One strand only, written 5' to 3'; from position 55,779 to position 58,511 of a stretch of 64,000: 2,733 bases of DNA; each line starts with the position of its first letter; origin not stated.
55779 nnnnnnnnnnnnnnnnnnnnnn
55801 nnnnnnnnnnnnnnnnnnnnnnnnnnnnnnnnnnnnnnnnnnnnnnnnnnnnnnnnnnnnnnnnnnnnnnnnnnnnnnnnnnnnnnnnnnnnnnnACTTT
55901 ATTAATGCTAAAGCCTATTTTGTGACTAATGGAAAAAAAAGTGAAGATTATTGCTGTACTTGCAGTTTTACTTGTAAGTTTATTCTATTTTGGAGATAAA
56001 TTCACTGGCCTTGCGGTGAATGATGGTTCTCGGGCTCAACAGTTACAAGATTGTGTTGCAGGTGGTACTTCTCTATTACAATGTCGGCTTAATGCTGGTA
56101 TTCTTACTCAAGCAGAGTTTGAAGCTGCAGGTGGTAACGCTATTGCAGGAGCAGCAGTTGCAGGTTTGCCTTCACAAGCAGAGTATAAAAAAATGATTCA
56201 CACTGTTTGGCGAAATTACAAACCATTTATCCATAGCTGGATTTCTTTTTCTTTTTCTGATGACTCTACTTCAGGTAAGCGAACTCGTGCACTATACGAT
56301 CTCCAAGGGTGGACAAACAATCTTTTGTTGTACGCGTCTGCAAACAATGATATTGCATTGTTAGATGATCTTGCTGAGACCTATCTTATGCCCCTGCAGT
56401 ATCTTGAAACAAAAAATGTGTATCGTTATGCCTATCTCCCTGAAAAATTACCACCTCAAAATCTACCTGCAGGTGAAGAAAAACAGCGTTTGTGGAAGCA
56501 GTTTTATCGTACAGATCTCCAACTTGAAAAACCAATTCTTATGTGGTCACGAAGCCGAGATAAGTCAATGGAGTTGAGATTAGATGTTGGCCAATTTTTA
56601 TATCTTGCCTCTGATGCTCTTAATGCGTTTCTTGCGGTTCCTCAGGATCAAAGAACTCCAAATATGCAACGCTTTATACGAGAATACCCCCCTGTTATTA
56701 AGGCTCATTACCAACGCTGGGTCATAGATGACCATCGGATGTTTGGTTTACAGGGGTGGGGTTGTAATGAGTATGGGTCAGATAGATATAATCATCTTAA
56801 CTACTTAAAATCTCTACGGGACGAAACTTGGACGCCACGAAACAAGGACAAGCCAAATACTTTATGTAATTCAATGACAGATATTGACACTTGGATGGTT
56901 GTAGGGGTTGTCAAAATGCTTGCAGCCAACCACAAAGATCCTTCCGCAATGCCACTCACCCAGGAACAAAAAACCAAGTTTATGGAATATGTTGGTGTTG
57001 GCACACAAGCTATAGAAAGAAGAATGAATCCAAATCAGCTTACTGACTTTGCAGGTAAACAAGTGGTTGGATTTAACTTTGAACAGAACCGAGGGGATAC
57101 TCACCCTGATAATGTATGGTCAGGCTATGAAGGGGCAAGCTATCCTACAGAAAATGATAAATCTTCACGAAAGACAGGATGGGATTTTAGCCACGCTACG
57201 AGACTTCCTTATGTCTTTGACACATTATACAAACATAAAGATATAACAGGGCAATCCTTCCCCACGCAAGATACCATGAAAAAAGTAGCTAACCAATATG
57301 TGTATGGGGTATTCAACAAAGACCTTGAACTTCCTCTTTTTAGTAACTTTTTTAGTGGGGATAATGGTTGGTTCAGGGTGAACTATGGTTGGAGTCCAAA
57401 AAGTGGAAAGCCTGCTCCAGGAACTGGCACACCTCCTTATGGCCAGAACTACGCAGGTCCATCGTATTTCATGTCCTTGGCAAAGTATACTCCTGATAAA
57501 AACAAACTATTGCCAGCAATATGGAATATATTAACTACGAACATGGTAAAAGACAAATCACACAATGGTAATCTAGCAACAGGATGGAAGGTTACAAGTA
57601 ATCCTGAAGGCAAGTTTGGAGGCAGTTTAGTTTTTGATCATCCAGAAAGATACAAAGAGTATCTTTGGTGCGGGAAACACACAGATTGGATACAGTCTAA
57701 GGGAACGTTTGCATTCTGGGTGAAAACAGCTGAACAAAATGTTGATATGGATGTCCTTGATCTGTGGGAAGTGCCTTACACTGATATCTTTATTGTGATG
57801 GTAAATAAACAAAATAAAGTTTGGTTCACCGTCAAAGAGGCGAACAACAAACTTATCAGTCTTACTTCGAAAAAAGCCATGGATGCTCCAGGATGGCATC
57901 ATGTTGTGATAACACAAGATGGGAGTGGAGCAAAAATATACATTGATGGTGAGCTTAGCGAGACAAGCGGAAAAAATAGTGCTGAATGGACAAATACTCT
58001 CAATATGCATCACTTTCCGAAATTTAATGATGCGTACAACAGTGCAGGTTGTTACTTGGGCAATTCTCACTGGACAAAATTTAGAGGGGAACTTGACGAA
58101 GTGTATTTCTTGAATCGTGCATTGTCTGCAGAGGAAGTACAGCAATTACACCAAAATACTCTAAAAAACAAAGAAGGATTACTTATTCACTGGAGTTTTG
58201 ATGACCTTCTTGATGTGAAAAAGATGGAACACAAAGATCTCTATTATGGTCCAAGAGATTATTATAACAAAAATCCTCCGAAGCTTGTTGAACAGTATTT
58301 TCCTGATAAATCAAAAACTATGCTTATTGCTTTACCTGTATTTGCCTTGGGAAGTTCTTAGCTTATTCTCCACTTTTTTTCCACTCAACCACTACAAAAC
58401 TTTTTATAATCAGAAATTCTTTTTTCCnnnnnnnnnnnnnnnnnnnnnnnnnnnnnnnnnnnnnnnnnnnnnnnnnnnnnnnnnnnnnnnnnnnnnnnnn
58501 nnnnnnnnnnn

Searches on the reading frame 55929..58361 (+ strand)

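Call 86: search_protein_families(library=pfam, max_evalue=0.001, proteins=[window:55929-58361:+])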
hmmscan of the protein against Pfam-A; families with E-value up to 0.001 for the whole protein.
window:55929-58361:+ (810 aa): 1 family
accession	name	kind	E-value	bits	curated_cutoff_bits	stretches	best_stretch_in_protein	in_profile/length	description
PF13385.13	Laminin_G_3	-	1.1e-19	71.5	27.6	1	590-738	17-151/151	Concanavalin A-like lectin/glucanases superfamily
